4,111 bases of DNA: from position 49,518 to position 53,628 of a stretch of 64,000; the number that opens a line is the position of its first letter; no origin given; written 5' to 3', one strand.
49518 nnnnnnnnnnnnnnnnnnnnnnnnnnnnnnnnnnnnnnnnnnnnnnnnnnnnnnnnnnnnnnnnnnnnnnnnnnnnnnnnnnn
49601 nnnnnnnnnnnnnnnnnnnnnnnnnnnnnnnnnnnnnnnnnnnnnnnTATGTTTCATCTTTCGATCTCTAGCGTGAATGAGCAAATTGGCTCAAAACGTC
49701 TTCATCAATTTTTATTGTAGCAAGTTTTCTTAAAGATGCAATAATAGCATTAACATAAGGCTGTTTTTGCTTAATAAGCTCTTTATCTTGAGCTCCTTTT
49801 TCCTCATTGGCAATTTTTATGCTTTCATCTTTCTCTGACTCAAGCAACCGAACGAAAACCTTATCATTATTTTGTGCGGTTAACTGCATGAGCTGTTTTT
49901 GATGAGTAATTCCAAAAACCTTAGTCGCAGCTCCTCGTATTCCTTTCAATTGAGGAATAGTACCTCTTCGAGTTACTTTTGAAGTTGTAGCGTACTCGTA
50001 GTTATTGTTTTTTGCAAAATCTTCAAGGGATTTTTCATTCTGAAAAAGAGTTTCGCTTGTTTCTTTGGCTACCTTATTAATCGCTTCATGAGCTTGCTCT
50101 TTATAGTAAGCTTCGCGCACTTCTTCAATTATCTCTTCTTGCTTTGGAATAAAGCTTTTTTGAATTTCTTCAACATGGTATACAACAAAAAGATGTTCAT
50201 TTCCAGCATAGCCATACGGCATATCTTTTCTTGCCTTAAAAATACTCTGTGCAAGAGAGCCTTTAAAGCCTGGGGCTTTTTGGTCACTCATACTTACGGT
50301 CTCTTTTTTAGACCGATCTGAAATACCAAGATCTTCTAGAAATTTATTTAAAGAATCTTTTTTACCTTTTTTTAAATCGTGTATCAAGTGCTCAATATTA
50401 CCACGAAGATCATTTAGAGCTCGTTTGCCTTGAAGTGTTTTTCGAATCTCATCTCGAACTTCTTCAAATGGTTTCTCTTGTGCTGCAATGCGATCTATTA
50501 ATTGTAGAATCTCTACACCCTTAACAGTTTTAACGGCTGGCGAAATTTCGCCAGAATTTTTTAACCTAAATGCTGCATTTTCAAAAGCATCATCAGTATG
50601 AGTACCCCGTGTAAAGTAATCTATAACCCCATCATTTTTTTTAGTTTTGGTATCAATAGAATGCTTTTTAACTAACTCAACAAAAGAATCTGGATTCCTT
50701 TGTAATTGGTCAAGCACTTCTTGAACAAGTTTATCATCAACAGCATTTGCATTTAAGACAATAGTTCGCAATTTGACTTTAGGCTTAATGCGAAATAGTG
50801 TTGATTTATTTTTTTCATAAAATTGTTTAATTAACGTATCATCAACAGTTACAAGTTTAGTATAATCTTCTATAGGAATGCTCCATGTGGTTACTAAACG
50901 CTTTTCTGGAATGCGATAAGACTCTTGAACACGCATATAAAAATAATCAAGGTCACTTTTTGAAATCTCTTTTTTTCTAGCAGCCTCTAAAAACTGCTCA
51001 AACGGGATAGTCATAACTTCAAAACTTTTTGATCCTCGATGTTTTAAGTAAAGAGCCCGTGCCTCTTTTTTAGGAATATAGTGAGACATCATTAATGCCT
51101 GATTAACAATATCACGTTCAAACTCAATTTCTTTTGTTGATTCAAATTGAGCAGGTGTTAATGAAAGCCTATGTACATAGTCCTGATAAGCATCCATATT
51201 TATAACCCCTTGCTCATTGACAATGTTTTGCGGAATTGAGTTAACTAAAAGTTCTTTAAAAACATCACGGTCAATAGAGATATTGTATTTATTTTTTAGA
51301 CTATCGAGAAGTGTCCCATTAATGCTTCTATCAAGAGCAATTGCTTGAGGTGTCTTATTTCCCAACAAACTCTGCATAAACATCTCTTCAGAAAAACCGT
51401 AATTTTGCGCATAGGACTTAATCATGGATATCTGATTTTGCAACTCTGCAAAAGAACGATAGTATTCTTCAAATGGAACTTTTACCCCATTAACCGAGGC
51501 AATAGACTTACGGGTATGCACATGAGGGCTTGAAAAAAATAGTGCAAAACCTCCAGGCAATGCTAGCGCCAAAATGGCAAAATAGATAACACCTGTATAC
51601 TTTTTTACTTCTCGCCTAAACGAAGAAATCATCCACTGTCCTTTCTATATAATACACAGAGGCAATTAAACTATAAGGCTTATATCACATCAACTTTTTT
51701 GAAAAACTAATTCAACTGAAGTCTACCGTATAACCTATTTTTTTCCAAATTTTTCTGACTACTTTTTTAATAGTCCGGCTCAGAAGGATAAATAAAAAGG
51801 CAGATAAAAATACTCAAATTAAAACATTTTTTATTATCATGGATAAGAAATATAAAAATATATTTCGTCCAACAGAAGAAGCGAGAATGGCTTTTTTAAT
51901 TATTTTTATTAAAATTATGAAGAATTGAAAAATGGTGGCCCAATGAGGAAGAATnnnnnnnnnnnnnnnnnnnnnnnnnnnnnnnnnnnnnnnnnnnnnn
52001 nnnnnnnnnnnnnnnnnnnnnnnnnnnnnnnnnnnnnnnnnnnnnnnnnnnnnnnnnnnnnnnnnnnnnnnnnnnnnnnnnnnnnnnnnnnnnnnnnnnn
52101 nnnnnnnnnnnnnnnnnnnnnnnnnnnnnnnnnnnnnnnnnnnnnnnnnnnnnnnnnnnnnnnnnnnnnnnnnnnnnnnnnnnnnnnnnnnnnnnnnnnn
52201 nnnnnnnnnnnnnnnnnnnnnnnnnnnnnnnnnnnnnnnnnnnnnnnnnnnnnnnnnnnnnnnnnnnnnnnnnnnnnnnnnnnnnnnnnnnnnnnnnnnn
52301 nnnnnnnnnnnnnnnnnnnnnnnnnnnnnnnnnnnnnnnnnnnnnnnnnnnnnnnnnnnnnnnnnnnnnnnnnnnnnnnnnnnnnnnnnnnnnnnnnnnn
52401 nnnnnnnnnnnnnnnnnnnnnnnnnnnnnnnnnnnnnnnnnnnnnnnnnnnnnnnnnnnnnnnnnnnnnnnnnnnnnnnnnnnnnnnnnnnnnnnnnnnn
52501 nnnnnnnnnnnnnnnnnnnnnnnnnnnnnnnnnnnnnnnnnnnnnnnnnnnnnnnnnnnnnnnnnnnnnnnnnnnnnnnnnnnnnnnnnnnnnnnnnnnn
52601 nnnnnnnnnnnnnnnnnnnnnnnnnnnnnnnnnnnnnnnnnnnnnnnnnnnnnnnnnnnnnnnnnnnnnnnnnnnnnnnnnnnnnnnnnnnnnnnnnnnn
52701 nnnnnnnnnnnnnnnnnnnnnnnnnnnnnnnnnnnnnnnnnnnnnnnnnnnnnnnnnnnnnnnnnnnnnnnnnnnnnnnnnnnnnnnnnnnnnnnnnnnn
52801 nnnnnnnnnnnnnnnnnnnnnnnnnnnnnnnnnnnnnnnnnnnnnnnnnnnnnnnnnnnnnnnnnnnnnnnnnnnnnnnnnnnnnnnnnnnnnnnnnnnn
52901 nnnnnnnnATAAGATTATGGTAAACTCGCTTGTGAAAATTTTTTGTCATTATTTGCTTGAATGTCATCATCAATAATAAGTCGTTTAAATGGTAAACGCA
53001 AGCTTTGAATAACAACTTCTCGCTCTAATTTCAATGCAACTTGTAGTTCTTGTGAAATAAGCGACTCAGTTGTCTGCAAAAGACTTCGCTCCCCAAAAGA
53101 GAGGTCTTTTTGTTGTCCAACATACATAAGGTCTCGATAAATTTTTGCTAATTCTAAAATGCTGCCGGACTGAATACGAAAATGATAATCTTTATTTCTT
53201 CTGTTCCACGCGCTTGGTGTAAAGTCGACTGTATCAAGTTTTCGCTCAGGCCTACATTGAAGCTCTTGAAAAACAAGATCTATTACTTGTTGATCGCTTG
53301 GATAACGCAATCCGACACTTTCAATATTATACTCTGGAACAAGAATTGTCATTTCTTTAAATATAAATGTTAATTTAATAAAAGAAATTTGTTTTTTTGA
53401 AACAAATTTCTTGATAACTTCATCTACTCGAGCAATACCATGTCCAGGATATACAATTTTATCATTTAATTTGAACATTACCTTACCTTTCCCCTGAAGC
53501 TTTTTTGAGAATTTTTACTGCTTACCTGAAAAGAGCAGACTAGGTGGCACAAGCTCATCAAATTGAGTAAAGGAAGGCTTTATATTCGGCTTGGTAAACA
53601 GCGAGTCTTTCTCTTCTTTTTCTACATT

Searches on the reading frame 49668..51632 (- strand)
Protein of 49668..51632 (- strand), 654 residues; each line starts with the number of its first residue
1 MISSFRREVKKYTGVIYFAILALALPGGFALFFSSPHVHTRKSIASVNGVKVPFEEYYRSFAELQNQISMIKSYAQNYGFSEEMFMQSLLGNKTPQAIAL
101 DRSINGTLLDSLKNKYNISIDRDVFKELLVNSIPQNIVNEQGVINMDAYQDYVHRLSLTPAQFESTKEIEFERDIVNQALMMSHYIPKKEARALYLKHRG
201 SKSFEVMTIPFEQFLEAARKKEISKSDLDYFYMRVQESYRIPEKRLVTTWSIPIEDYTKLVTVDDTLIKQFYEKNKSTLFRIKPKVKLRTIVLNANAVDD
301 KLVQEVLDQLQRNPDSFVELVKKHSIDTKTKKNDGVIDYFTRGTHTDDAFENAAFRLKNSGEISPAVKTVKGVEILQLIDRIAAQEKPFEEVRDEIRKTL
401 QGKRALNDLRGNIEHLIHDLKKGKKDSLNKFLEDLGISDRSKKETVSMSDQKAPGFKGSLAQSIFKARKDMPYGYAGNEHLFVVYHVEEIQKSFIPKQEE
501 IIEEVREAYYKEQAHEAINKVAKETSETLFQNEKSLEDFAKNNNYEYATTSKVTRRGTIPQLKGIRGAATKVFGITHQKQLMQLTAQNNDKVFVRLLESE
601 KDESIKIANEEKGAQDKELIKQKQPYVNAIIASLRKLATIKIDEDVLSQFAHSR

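Call 52: search_protein_families(library=pfam, proteins=[window:49668-51632:-], max_evalue=0.00001)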
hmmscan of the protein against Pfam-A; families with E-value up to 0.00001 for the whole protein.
window:49668-51632:- (654 aa): 5 families
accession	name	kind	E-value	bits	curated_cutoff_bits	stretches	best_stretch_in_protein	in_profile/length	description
PF00639.27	Rotamase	-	6.7e-18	65.9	21.7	1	301-380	20-97/97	PPIC-type PPIASE domain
PF13145.12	Rotamase_2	-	4.4e-13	50.5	27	1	263-394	1-121/121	PPIC-type PPIASE domain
PF13624.11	SurA_N_3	-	1.1e-12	48.6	27.2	1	1-166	1-151/162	SurA-like N-terminal domain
PF13616.12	Rotamase_3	-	6.6e-10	40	22.5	1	286-380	16-114/116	PPIC-type PPIASE domain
PF13623.11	SurA_N_2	-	3.5e-07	30.6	28.5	1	5-152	4-144/145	SurA-like N-terminal domain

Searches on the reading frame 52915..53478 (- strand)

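Call 52: search_protein_families(library=pfam, proteins=[window:52915-53478:-], max_evalue=0.00001)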
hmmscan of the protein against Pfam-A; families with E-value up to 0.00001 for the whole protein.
window:52915-53478:- (187 aa): 2 families
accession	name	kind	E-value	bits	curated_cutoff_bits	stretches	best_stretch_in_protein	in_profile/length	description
PF21095.3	CarD_C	-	6.6e-18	64.9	23.1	1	87-156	13-82/87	CarD, C-terminal domain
PF02559.22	CarD_TRCF_RID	-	1e-09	38.8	23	1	2-54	1-52/57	CarD-like/TRCF RID domain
